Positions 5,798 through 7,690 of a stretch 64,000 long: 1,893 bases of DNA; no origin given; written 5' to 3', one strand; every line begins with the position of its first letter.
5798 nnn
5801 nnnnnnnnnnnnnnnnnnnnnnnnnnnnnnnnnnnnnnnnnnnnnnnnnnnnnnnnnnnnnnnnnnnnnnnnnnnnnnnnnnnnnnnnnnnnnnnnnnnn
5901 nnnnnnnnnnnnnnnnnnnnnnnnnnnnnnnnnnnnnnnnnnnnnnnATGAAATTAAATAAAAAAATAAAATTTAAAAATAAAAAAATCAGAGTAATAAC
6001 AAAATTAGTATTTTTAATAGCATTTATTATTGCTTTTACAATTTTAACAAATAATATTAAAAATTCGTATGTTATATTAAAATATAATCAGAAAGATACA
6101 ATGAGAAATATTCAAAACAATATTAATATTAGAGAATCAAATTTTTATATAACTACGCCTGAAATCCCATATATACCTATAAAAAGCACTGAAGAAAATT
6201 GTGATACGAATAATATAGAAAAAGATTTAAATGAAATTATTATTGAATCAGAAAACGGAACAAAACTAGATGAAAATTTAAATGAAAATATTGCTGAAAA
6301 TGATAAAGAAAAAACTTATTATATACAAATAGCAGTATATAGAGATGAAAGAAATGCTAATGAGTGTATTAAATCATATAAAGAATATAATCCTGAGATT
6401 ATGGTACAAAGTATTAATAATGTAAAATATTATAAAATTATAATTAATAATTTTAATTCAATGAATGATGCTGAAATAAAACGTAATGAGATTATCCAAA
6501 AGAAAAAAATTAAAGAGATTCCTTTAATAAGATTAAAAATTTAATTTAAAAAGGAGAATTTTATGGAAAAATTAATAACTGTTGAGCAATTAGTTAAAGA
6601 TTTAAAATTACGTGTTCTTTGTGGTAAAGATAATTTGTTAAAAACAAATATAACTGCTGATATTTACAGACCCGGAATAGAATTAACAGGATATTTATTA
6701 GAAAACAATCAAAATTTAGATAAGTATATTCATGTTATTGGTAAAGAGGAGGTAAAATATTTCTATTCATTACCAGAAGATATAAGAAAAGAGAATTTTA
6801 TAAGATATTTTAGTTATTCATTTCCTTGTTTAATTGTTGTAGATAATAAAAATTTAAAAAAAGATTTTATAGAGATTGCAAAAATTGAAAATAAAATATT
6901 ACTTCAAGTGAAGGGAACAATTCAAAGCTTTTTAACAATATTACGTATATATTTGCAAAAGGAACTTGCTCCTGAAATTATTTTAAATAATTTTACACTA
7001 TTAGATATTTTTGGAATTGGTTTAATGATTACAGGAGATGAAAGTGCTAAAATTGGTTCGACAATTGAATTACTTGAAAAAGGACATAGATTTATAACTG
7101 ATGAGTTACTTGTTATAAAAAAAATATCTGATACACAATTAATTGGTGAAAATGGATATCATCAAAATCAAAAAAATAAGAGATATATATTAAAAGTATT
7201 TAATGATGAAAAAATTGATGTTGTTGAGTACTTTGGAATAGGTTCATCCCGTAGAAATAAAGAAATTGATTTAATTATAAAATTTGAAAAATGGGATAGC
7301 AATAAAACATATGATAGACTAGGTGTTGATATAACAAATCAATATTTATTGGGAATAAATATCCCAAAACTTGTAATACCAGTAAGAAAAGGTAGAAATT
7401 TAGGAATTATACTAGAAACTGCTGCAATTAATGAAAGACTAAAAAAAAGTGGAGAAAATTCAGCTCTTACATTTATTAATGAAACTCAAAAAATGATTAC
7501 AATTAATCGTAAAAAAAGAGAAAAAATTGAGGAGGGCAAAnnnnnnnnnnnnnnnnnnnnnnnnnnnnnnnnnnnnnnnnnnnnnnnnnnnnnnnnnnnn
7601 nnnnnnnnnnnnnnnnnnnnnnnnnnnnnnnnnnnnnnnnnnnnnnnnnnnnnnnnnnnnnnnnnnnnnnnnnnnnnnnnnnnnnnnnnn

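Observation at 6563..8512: Tandem-duplicated HPr kinase/phosphorylase with complementary degeneration and an internal RBS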

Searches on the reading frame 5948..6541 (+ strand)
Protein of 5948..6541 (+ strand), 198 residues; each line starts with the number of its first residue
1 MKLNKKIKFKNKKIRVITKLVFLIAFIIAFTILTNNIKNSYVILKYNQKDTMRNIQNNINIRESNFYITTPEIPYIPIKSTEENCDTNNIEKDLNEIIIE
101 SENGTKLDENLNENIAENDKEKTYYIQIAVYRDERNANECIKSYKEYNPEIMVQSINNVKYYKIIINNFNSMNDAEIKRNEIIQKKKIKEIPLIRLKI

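Call 69: search_protein_families(library=pfam, proteins=[window:5948-6541:+], max_evalue=0.001)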
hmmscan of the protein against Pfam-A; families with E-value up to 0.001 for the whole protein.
window:5948-6541:+ (198 aa): 1 family
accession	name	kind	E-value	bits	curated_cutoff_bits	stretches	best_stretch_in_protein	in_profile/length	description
PF05036.18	SPOR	-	8e-06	26.5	21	1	121-176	2-58/76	SPOR domain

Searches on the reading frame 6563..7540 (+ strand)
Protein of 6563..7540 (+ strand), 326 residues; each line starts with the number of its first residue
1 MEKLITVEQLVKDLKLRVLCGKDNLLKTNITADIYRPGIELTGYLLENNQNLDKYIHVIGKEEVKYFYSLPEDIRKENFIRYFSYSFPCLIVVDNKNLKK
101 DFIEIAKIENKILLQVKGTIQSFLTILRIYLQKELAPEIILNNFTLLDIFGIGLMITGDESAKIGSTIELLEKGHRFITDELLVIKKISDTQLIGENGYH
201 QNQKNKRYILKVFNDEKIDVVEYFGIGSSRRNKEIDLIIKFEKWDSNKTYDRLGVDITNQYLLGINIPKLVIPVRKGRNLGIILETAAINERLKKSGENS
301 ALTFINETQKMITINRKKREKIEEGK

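Call 3: search_protein_families(library=pfam, proteins=[window:6563-7540:+], max_evalue=1)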
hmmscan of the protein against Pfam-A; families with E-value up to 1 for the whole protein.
window:6563-7540:+ (326 aa): 2 families
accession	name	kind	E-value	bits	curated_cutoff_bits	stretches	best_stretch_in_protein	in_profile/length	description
PF07475.17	Hpr_kinase_C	-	3e-36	125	33.3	1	145-306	12-169/171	HPr Serine kinase C-terminal domain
PF02603.21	Hpr_kinase_N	-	2e-24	86.4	24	1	5-131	1-125/125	HPr Serine kinase N terminus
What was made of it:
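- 6563..7540 (+): Module 1 (aa 1-326): a complete HprK/P-like unit (N domain aa 5-131, C domain aa 145-306) that is catalytically dead but conserved. It acts as the 'trans half' donor. Pfam N 2e-24 and C 3e-36 (call 3).
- On HPr kinase/phosphorylase (TIGR00679; PF02603 + PF07475): Both modules, each scanned alone, match both profiles nearly full length (call 3).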

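Call 4: search_protein_families(library=ncbifam, proteins=[window:6563-7540:+], max_evalue=1)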
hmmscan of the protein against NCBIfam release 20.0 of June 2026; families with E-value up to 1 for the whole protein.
window:6563-7540:+ (326 aa): 2 families
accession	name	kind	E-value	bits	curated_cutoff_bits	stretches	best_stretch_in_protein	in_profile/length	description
TIGR00679.1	hpr-ser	equivalog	3e-64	217.2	240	1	5-311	1-299/300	HPr(Ser) kinase/phosphatase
NF003883.0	PRK05428.2-1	equivalog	1.1e-19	70.6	252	1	145-315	21-184/189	HPr kinase/phosphorylase-related protein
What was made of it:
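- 6563..7540 (+): TIGR00679 217 bits, below the 240 cut-off (call 4).
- On HPr kinase/phosphorylase (TIGR00679; PF02603 + PF07475): Module 1 alone scores 217 bits and does not pass (call 4).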

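Call 37: find_related_loci(query=A2, collection=metagenome_contigs, flank=3000)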
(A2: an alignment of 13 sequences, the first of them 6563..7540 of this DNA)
Query A2 (326 aa) in metagenome_contigs; peptide patterns used: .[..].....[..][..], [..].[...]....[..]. (x = any residue, [..] = any of these).
600 stretches matched a pattern (row limit reached: there are more); 584 encode a relative of the query (tblastn E <= 1e-3); the best 80 are kept; 80 distinct loci.
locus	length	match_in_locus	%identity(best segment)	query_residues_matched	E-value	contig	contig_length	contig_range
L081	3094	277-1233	48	1-319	3e-104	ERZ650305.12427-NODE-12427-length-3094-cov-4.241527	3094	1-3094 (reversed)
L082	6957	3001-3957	46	1-320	1e-87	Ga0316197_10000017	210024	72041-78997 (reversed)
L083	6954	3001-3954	43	3-320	4e-87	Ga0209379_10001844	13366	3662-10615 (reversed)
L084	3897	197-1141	45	1-316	4e-87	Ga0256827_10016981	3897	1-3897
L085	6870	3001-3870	43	31-319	8e-72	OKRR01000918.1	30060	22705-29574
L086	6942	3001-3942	41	5-319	3e-70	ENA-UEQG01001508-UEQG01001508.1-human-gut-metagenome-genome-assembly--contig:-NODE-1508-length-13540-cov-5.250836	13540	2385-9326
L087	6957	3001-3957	38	3-323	4e-70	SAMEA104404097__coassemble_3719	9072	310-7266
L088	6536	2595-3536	41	5-319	3e-68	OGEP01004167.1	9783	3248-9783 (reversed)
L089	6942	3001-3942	40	5-319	5e-68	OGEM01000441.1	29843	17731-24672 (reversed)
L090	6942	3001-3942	40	5-319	9e-68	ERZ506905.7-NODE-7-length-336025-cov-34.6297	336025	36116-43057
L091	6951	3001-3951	41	2-319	3e-75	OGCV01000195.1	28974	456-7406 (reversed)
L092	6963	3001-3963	38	2-324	1e-63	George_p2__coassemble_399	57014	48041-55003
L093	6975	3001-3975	37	3-322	6e-61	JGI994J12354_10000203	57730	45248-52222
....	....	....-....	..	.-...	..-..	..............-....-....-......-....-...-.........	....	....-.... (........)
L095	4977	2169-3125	36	1-321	7e-58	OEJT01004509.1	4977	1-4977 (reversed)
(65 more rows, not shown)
